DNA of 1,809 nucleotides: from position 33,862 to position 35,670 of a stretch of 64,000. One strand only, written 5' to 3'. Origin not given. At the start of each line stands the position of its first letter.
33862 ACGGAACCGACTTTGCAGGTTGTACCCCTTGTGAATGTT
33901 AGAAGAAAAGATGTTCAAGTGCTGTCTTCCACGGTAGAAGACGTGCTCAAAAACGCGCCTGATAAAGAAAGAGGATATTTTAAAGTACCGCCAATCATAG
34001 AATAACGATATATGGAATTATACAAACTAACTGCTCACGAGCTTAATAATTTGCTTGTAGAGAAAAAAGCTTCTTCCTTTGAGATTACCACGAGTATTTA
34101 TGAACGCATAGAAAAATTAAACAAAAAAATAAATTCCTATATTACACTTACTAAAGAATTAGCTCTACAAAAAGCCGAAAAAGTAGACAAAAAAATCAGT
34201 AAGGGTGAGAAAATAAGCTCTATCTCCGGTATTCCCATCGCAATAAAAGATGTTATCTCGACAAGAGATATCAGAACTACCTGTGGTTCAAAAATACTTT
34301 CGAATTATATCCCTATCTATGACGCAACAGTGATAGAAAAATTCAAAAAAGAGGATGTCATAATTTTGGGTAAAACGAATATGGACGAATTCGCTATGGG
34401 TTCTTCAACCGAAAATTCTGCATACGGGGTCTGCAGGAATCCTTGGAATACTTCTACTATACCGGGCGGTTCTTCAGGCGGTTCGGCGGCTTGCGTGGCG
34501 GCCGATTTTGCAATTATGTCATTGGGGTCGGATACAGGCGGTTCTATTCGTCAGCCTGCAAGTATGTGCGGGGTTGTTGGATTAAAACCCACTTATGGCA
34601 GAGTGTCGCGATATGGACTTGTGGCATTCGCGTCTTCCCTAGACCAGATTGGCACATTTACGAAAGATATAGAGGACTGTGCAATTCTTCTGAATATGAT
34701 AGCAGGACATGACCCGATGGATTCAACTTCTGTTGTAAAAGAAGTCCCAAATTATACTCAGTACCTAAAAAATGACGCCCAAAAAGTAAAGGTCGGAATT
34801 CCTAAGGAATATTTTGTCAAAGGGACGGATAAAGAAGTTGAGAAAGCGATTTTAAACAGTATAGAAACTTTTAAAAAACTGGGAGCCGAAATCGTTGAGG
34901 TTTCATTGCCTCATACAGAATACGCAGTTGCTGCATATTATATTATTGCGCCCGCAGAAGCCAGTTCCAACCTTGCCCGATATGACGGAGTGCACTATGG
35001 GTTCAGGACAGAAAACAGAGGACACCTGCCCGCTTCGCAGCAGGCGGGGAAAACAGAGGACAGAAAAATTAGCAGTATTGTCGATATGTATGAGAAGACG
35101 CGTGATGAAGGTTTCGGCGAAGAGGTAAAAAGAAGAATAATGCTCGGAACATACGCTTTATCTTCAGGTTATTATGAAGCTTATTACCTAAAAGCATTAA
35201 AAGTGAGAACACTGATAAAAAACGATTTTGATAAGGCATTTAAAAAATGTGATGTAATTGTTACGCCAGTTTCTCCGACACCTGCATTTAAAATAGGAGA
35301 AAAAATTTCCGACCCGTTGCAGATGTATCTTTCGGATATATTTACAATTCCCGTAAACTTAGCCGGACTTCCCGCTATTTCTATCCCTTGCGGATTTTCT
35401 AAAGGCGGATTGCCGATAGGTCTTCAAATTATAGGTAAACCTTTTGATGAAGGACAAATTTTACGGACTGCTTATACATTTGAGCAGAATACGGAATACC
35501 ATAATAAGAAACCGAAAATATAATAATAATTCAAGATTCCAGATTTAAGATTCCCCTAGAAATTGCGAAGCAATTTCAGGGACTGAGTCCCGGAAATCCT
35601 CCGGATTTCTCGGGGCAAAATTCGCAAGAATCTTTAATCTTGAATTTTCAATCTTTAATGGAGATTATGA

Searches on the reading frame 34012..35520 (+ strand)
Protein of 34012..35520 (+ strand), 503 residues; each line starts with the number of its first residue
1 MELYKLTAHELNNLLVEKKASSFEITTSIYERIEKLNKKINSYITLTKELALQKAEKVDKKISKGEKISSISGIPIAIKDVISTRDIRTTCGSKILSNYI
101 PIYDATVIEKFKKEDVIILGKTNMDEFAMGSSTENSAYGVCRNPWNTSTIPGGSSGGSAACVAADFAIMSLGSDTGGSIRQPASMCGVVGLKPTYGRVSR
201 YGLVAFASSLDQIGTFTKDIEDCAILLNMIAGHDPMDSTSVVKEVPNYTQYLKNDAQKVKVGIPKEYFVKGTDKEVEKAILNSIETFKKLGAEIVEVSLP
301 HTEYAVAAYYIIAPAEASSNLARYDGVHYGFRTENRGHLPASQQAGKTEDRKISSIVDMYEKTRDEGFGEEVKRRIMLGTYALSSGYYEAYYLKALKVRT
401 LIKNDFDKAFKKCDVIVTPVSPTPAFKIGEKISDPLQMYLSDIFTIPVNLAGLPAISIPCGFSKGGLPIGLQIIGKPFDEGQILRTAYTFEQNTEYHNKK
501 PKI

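Call 73: search_protein_families(library=pfam, proteins=[window:34012-35520:+], max_evalue=0.00001)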
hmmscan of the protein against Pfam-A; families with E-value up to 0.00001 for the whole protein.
window:34012-35520:+ (503 aa): 1 family
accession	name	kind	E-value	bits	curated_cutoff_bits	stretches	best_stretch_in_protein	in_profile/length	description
PF01425.27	Amidase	-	2.3e-167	558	27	1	24-484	1-445/445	Amidase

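Call 75: search_solved_structures(query=window:34012-35520:+, max_evalue=1e-50, show_alignments=1)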
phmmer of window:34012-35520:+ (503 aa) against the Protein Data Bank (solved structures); distinct sequences matched with E-value up to 1e-50: 10.
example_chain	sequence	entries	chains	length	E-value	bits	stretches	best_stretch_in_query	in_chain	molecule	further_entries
3h0l_A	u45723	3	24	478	1.9e-162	544.5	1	3-501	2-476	Glutamyl-tRNA(Gln) amidotransferase subunit A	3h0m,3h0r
2df4_A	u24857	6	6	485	3.4e-161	540.3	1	10-498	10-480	Glutamyl-tRNA(Gln) amidotransferase subunit A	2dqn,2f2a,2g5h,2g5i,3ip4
4wj3_A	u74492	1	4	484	1.6e-158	531.5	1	3-501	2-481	Glutamyl-tRNA(Gln) amidotransferase subunit A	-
3al0_A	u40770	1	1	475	2.5e-141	474.9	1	66-498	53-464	Glutamyl-tRNA(Gln) amidotransferase subunit A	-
2gi3_A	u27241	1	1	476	2.5e-141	474.8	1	66-498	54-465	Glutamyl-tRNA(Gln) amidotransferase subunit A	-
3kfu_E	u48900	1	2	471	1.4e-126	426.2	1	7-499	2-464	Glutamyl-tRNA(Gln) amidotransferase subunit A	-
4n0h_A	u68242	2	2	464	2.9e-75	257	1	63-484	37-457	Glutamyl-tRNA(Gln) amidotransferase subunit A, mitochondrial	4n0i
6c62_A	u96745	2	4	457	5.9e-60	206.5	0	33-317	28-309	Biuret hydrolase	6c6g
3a1k_A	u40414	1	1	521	1.3e-51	179.1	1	71-492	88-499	Amidase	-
3a1i_A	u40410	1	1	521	3.3e-51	177.7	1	71-492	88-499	Amidase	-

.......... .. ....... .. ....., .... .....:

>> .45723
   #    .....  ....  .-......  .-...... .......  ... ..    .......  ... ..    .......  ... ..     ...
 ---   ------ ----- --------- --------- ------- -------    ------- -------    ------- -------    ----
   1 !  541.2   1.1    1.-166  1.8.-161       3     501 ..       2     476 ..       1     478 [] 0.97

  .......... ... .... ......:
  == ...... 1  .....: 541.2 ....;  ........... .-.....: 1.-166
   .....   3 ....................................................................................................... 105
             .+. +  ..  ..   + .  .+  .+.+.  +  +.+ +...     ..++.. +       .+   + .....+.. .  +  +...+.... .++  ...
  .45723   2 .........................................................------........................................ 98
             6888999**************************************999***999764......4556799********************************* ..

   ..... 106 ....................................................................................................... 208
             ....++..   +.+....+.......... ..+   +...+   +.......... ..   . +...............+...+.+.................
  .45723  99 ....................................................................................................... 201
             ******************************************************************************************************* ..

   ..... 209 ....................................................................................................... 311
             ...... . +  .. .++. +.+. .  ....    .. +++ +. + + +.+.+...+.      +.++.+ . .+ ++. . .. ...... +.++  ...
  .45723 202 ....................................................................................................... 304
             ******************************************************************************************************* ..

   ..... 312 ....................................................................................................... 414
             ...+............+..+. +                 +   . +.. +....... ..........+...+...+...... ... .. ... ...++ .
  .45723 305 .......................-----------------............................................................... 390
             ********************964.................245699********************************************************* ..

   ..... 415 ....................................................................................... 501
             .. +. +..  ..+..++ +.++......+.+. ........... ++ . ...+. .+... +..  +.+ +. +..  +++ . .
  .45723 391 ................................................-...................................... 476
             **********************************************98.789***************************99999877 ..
